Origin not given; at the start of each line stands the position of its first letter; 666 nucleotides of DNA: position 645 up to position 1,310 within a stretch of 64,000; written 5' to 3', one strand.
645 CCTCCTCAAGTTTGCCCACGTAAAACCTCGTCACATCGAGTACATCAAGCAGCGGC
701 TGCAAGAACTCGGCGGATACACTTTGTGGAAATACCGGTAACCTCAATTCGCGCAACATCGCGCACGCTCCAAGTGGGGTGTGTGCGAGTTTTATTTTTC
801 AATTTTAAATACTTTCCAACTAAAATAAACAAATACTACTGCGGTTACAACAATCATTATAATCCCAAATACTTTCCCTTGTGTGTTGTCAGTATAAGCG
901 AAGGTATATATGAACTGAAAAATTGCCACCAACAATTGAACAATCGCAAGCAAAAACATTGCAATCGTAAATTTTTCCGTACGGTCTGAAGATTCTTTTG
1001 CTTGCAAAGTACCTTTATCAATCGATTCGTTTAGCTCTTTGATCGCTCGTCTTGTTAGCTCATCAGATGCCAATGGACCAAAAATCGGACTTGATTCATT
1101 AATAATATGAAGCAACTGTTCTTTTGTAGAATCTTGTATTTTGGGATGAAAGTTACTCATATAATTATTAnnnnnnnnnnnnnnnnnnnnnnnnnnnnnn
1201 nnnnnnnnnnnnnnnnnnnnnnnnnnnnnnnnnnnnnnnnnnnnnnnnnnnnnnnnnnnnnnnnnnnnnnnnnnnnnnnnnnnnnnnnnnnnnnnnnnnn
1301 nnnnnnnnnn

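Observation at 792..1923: AT-rich two-gene membrane-protein module wedged next to uvrB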

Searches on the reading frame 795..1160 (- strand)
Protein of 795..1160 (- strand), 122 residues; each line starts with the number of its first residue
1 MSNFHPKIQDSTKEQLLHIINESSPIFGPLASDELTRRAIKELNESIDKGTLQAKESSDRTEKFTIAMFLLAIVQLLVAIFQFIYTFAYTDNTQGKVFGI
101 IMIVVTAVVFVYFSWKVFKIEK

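Call 4: search_protein_families(library=pfam, proteins=[window:795-1160:-], max_evalue=1)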
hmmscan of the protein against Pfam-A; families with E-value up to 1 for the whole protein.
window:795-1160:- (122 aa): 14 families
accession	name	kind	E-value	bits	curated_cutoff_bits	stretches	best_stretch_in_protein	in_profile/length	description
PF11368.13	DUF3169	-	0.00017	21.7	31.6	1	37-122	76-165/250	Protein of unknown function (DUF3169)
PF06011.17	TRP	-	0.0044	16.3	28.5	1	68-121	205-255/426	Transient receptor potential (TRP) ion channel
PF13273.12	DUF4064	-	0.006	17.2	32.1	1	41-111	40-101/102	Protein of unknown function (DUF4064)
PF20990.2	DUF2207_C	-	0.006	16.8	33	1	37-115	108-184/247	Predicted membrane protein (DUF2207) C-terminal domain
PF12794.12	MscS_TM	-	0.0092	15.3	28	1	65-119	123-176/339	Mechanosensitive ion channel inner membrane domain 1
PF06570.16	DUF1129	-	0.016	15.2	29.1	1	44-109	59-123/207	Protein of unknown function (DUF1129)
PF12420.13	DUF3671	-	0.016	15.1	34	1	57-122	154-217/223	Fam-L, Fam-M like protein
PF06432.16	GPI2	-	0.036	14.1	24.4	1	59-120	31-92/270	Phosphatidylinositol N-acetylglucosaminyltransferase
PF19097.5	Snu56_snRNP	-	0.096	11.8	25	1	16-83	32-101/438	Snu56-like U1 small nuclear ribonucleoprotein component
PF19779.4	DUF6264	-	0.19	12.3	31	0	70-113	94-137/183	Family of unknown function (DUF6264)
PF05656.20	DUF805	-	0.27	12.2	25.7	1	63-115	12-63/111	Protein of unknown function (DUF805)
PF08044.16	DUF1707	-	0.28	11.7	27.6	1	36-65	8-37/53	DUF1707 SHOCT-like domain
PF21954.1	TUNAR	-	0.4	11.1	27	1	53-86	14-46/48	TUNAR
PF02656.20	DUF202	-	0.78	10.7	23.4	0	70-117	20-62/68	Domain of unknown function (DUF202)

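Call 5: search_protein_families(library=padloc, proteins=[window:795-1160:-], max_evalue=1)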
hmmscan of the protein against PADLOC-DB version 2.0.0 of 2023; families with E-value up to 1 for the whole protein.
window:795-1160:- (122 aa): 0 families

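Call 6: search_protein_families(library=ncbifam, proteins=[window:795-1160:-], max_evalue=1)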
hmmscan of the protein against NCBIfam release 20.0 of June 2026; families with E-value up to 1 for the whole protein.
window:795-1160:- (122 aa): 8 families
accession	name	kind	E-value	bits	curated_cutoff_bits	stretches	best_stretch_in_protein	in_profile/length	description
NF046000.1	MAG1210_fam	subfamily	0.00019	20.3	275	1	41-118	39-118/550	MAG1210 family protein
NF045993.1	MAG0130_MAG3770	subfamily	0.0092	15.9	85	1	47-113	2-69/140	MAG0130/MAG3770 family membrane protein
NF038219.1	IcmV_IVB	equivalog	0.015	15.4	100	1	41-120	52-129/149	type IVB secretion system protein IcmV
TIGR02353.1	NRPS_term_dom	equivalog_domain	0.058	11.7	423.1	1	60-112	234-287/695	Pls/PosA family non-ribosomal peptide synthetase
NF033631.1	SLATT_5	subfamily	0.08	12.4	60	1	60-112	22-70/180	SLATT domain-containing protein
NF033634.1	SLATT_1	domain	0.11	12.4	41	1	43-118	6-74/132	SLATT domain-containing protein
NF002669.0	PRK02391.1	equivalog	0.29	10.2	341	1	64-111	153-201/298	zinc metalloprotease HtpX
NF041635.1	STM3941_fam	subfamily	0.42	10.5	40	1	68-119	8-58/157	STM3941 family protein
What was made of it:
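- On SLATT domain (NF033634, NF033631, PF18160): About 12.4 bits against cutoffs of 41 and 60 (call 6).
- Closest known: SLATT two-helix membrane effector domains. Different: SLATT_1 and SLATT_5 score E 0.08-0.11, against cutoffs of 41-60 bits and scores of about 12 bits (call 6).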

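Call 7: search_protein_families(library=phrogs, proteins=[window:795-1160:-], max_evalue=1)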
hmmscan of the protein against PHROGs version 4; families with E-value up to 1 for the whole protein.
window:795-1160:- (122 aa): 4 families
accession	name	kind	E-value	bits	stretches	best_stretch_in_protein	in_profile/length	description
phrog_200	-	other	0.03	14.4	1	53-111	31-95/379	lipoprotein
phrog_17093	-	unknown function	0.054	14.6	1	26-71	50-92/105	-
phrog_263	-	lysis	0.24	12.3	1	63-116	25-77/123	holin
phrog_297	-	lysis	0.8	10.6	0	64-111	15-64/176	holin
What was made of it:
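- On Holin / lysis cassette: Holin PHROGs score E 0.24-0.8 (call 7).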

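Call 12: find_homologous_proteins(query=window:795-1160:-, max_evalue=0.01)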
Query window:795-1160:- (122 aa): 4 proteins with E <= 0.01 among 4 candidates.
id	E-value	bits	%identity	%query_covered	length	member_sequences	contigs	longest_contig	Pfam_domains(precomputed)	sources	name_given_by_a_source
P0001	1.4e-71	255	100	100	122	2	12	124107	-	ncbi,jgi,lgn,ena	jgi:hypothetical protein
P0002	7.2e-50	186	100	76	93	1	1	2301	-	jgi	jgi:heme/copper-type cytochrome/quinol oxidase subunit 4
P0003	1.7e-35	139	60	98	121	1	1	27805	-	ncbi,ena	-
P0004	7.8e-9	54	44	70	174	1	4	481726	-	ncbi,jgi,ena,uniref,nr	ncbi:hypothetical protein COU18_00725 [Candidatus Kaiserbacteria bacterium CG10_big_fil_rev_8_21_14_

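Call 14: find_encoding_contigs(protein=P0001, flank=6000, max_places=8)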
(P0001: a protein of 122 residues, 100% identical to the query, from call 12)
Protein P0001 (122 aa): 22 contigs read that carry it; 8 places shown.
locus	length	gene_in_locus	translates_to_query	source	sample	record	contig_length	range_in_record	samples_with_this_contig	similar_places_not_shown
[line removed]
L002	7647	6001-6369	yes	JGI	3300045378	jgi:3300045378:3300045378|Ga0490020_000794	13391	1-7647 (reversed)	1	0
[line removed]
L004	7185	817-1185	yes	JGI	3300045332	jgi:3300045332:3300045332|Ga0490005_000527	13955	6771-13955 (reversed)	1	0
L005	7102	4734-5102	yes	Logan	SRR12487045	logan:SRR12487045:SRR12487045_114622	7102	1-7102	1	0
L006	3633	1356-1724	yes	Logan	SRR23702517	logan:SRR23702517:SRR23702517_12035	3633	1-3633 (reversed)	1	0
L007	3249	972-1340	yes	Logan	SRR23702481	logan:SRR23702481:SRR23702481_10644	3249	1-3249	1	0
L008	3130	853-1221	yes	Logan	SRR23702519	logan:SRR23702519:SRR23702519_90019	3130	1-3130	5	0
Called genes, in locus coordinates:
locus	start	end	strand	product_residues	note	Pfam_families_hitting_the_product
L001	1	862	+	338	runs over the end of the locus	PF02779:Transket_pyr, PF02780:Transketolase_C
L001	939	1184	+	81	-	-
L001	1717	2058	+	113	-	-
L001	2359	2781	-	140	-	-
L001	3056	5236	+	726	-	PF04851:ResIII, PF17757:UvrB_inter, PF27431:UvrB_3rd, PF00271:Helicase_C, PF12344:UvrB, PF02151:UVR (weak)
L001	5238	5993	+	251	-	-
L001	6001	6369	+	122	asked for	-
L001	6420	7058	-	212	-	PF03118:RNA_pol_A_CTD (faint)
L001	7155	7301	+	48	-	-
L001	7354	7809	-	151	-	-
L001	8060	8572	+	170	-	PF13310:Virulence_RhuM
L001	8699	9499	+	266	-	PF00072:Response_reg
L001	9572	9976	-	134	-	PF00196:GerE (weak), PF06056:Terminase_5 (faint), PF13384:HTH_23 (faint), PF08281:Sigma70_r4_2 (weak), PF00196:GerE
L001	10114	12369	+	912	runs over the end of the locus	PF00005:ABC_tran (faint), PF02463:SMC_N (faint), PF13175:AAA_15 (faint), PF13555:AAA_29 (faint), PF20703:nSTAND1 (faint), PF20720:nSTAND3 (faint), PF13304:AAA_21 (faint), PF17760:UvrA_inter, +1 more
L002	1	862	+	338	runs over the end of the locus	PF02779:Transket_pyr, PF02780:Transketolase_C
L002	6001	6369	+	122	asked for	-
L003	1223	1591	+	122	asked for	-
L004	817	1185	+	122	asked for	-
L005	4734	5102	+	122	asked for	-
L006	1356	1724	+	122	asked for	-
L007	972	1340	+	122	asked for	-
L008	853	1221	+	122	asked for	-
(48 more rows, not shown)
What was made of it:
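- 792..1160 (-): Gene B: 122 aa plus stop. It is a small membrane protein of a CPR-wide family. The identical protein is found on 22 contigs (call 14).
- In the window's own strain 3462 nt separate uvrB from the response regulator (call 14). A RhuM-family gene lies in the same insertion (call 14).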

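Call 15: find_encoding_contigs(protein=P0003, flank=6000, max_places=4)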
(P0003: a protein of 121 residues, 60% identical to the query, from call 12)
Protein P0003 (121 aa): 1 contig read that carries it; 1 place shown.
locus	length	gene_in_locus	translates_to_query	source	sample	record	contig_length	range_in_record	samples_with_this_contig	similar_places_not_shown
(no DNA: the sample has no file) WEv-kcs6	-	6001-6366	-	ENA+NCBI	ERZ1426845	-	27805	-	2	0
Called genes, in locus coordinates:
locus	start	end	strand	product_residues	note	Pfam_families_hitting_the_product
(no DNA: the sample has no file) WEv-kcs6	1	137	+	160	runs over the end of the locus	-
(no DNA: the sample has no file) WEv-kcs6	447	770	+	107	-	-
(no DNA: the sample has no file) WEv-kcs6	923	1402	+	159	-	-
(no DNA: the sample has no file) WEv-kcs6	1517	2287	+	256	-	-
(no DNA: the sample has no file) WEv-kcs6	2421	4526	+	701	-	PF04851:ResIII, PF17757:UvrB_inter, PF27431:UvrB_3rd, PF00271:Helicase_C, PF12344:UvrB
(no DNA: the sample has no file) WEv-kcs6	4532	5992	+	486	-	PF28123:DUF8370, PF28130:DUF8371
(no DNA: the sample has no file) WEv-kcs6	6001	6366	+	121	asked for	-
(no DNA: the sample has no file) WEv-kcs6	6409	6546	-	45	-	-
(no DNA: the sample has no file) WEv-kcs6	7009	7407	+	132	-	-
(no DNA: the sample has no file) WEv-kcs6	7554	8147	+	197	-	PF01209:Ubie_methyltran (weak), PF05891:Methyltransf_PK (weak), PF13489:Methyltransf_23, PF05175:MTS (weak), PF13847:Methyltransf_31, PF08241:Methyltransf_11, PF08242:Methyltransf_12, PF13649:Methyltransf_25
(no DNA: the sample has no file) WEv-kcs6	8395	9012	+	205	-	PF01936:NYN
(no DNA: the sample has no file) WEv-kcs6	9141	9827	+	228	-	-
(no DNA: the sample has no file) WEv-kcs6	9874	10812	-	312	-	PF13641:Glyco_tranf_2_3 (weak), PF00535:Glycos_transf_2, PF10111:Glyco_tranf_2_2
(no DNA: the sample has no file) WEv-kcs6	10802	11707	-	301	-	PF03308:MeaB, PF13555:AAA_29 (weak), PF00009:GTP_EFTU (faint), PF02492:cobW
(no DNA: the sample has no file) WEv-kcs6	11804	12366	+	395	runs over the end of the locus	-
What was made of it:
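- A B homologue (60%) lies one gene downstream of uvrB in a third organism (call 15).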

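Call 16: find_encoding_contigs(protein=P0004, flank=6000, max_places=4)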
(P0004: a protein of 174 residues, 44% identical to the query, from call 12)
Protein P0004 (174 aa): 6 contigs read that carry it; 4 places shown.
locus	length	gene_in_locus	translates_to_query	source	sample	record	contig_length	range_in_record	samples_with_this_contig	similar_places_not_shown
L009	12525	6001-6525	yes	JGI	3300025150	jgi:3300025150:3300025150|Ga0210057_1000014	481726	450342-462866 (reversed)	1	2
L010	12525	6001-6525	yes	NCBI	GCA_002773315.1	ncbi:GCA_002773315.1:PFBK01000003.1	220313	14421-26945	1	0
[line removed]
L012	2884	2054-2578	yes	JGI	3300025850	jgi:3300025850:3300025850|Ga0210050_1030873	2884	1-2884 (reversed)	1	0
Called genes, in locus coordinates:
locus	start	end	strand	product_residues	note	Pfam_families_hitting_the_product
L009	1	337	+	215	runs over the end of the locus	-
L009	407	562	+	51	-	-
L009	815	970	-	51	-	-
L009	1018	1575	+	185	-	-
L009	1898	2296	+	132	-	PF12840:HTH_20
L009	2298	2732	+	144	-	PF10604:Polyketide_cyc2 (weak), PF08327:AHSA1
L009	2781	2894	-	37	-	-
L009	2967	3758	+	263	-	-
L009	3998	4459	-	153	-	-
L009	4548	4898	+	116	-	PF03819:MazG (weak), PF12643:MazG-like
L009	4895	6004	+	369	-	-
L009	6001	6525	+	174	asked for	-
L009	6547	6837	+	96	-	PF07883:Cupin_2, PF02311:AraC_binding (weak)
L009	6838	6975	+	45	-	-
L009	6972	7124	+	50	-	-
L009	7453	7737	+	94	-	-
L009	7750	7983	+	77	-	PF07927:HicA_toxin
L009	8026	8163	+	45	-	-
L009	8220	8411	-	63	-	-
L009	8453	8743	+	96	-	-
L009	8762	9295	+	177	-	PF01863:YgjP-like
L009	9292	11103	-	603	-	-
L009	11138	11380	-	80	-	-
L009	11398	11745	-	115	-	PF09685:MamF_MmsF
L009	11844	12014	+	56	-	-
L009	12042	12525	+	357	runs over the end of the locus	PF01180:DHO_dh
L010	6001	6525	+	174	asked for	-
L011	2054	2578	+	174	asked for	-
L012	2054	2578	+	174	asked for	-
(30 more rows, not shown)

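Call 28: search_protein_families(library=pfam, proteins=[L009:4895-6004:+], max_evalue=0.01)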
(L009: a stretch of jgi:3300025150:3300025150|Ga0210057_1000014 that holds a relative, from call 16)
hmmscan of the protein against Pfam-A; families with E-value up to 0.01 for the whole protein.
L009:4895-6004:+ (369 aa): 0 families

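Call 50: find_homologous_proteins(query=A3, max_evalue=0.1)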
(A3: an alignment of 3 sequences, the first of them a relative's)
Query A3 (3 sequences) (122 aa, profile of the alignment): 185 proteins with E <= 0.1 among 1362 candidates; the best 120 are listed.
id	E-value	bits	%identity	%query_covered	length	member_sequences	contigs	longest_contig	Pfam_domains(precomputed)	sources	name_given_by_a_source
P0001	1.2e-61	224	100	100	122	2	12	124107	-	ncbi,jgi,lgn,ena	jgi:hypothetical protein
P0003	6.1e-60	218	60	98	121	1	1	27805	-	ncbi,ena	-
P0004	4.0e-49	183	44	70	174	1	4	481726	-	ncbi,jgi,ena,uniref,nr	ncbi:hypothetical protein COU18_00725 [Candidatus Kaiserbacteria bacterium CG10_big_fil_rev_8_21_14_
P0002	7.1e-42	160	100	76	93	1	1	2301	-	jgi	jgi:heme/copper-type cytochrome/quinol oxidase subunit 4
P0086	8.0e-42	160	57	98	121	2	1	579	-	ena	-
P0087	4.6e-41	157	57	97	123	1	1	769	-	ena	-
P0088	1.3e-39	153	57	100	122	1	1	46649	-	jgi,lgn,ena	-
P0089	5.9e-39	150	57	98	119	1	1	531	-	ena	-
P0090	5.8e-38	147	55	97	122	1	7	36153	-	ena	-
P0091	4.6e-36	141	53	97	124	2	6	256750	-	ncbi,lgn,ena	ncbi:MAG: hypothetical protein AAB610_03115 [Patescibacteria group bacterium]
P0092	9.2e-36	140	48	97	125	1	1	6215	-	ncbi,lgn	-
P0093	2.1e-35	139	64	84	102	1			-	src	-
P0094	6.1e-35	138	55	98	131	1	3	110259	-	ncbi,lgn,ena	-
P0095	2.1e-32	129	41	71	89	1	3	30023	-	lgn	-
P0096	3.5e-32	129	47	97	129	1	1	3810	-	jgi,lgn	jgi:hypothetical protein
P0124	7.5e-29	118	38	71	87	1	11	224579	-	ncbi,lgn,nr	ncbi:MAG: hypothetical protein HYU04_01085 [Candidatus Wildermuthbacteria bacterium]|nr:hypothetical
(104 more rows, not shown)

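Call 51: find_encoding_contigs(protein=P0091, flank=5000, max_places=3)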
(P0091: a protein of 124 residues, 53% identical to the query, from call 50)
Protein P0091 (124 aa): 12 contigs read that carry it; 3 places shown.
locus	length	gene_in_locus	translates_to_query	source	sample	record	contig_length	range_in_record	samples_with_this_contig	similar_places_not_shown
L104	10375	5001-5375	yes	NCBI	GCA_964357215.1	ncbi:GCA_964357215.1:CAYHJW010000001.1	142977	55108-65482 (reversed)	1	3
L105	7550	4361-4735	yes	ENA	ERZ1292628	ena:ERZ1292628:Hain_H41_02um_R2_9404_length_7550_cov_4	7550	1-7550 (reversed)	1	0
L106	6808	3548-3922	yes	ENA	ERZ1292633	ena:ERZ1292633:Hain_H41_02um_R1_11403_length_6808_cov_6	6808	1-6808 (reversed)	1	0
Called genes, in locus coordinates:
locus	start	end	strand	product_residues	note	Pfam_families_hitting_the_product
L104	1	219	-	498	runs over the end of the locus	-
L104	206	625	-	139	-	-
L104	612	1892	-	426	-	PF01555:N6_N4_Mtase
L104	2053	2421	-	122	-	-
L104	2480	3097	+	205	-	PF01726:LexA_DNA_bind (faint), PF00717:Peptidase_S24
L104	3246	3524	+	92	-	-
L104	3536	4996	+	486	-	PF28123:DUF8370, PF28130:DUF8371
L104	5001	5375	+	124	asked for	-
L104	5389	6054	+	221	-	-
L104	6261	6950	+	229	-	-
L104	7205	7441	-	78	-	-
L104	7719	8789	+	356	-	PF00078:RVT_1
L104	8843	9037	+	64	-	-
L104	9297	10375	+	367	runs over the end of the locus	-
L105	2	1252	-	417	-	?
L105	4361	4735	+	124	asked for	-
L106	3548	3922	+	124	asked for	-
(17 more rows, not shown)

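Call 52: find_encoding_contigs(protein=P0124, flank=5000, max_places=3)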
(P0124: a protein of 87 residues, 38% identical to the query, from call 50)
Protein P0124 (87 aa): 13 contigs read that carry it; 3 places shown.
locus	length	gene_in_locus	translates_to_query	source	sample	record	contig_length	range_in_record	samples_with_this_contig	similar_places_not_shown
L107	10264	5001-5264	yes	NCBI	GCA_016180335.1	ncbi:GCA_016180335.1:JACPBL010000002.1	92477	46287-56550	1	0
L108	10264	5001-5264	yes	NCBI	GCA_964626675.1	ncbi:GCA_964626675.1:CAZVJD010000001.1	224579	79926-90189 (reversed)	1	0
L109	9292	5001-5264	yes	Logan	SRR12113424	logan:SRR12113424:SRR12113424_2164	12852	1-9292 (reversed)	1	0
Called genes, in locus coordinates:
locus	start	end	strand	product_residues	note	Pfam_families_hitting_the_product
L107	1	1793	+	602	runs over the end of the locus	PF01555:N6_N4_Mtase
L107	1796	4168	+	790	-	PF04851:ResIII, PF18766:SWI2_SNF2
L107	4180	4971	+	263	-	-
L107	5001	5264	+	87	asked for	-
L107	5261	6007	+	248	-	PF05066:HARE-HTH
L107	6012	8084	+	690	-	PF07693:KAP_NTPase, PF13401:AAA_22 (faint)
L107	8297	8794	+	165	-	-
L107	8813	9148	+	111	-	-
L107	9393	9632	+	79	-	PF04014:MazE_antitoxin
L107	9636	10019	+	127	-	PF02661:Fic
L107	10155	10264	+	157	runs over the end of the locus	-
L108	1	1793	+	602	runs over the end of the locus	PF01555:N6_N4_Mtase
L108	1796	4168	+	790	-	PF04851:ResIII, PF18766:SWI2_SNF2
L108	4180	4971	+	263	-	-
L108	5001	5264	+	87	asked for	-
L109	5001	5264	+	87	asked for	-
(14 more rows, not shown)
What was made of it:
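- Short gaps are normal for CPR operons, for example L107 in call 52.
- Tried and rejected: Such spacing is usual in these operons (call 52).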

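Call 54: find_related_loci(query=A4, collection=viral_contigs, flank=6000)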
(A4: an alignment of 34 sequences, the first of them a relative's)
Query A4 (122 aa) in viral_contigs; peptide patterns used: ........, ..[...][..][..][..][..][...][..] (x = any residue, [..] = any of these).
38 stretches matched a pattern, but none encodes a relative of the query by tblastn (E <= 1e-3).

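Call 55: find_related_loci(query=A4, collection=metagenome_contigs, flank=6000)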
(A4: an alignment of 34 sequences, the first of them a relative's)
Query A4 (122 aa) in metagenome_contigs; peptide patterns used: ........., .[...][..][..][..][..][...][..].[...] (x = any residue, [..] = any of these).
211 stretches matched a pattern; 76 encode a relative of the query (tblastn E <= 1e-3); 76 distinct loci.
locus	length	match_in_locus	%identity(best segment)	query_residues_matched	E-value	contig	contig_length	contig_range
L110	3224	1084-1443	55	1-119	2e-41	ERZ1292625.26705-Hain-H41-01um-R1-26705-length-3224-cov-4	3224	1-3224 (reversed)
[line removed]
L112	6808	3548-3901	53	1-118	3e-38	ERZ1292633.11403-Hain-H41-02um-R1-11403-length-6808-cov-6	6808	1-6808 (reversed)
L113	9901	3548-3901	53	1-118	3e-38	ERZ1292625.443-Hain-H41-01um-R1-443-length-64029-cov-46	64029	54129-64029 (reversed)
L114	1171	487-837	47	1-117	2e-36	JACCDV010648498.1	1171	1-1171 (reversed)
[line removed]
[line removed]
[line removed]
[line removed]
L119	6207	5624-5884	40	1-87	4e-18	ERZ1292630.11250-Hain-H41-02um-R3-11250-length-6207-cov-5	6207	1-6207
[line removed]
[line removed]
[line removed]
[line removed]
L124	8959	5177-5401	49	1-80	3e-17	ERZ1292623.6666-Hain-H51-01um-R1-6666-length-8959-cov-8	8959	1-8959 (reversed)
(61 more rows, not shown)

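Call 59: search_protein_families(library=pfam, alignment_id=A5, max_evalue=0.001)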
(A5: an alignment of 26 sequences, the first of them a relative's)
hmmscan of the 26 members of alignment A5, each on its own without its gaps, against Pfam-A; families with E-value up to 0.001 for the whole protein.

A. member 1, L104:3503-4993:+ (497 aa): 0 families

B. families by the number of members that match (of 26 scanned): 27 families (the first 25 are shown)
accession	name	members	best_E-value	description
PF04851.21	ResIII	3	2.4e-33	Type III restriction enzyme, res subunit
PF00270.35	DEAD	3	7.8e-11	DEAD/DEAH box helicase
PF18766.7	SWI2_SNF2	3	1.1e-09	SWI2/SNF2 ATPase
PF14511.12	RE_EcoO109I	1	4.5e-73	Type II restriction endonuclease EcoO109I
PF03989.18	DNA_gyraseA_C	1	2.8e-70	DNA gyrase C-terminal domain, beta-propeller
PF00521.26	DNA_topoisoIV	1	6.6e-59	DNA gyrase/topoisomerase IV, subunit A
PF14088.11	DUF4268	1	9.3e-37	Domain of unknown function (DUF4268)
PF07669.17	Eco57I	1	1.1e-29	Eco57I restriction-modification methylase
PF03118.21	RNA_pol_A_CTD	1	1.9e-29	Bacterial RNA polymerase, alpha chain C terminal domain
PF13482.12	RNase_H_2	1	1.2e-21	RNase_H superfamily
PF00075.30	RNase_H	1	6.8e-17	RNase H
PF08299.17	Bac_DnaA_C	1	3.1e-15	Bacterial dnaA protein helix-turn-helix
PF10544.15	T5orf172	1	4.2e-15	T5orf172 domain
PF01420.25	Methylase_S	1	2.2e-12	Type I restriction modification DNA specificity domain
PF02384.22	N6_Mtase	1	1.9e-11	N-6 DNA Methylase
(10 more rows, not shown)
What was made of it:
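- Some genes directly upstream of B match housekeeping-type Pfam families: gyrA, and RNAP alpha-CTD, DnaA_C and sigma-70 region 4 domains (call 59).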
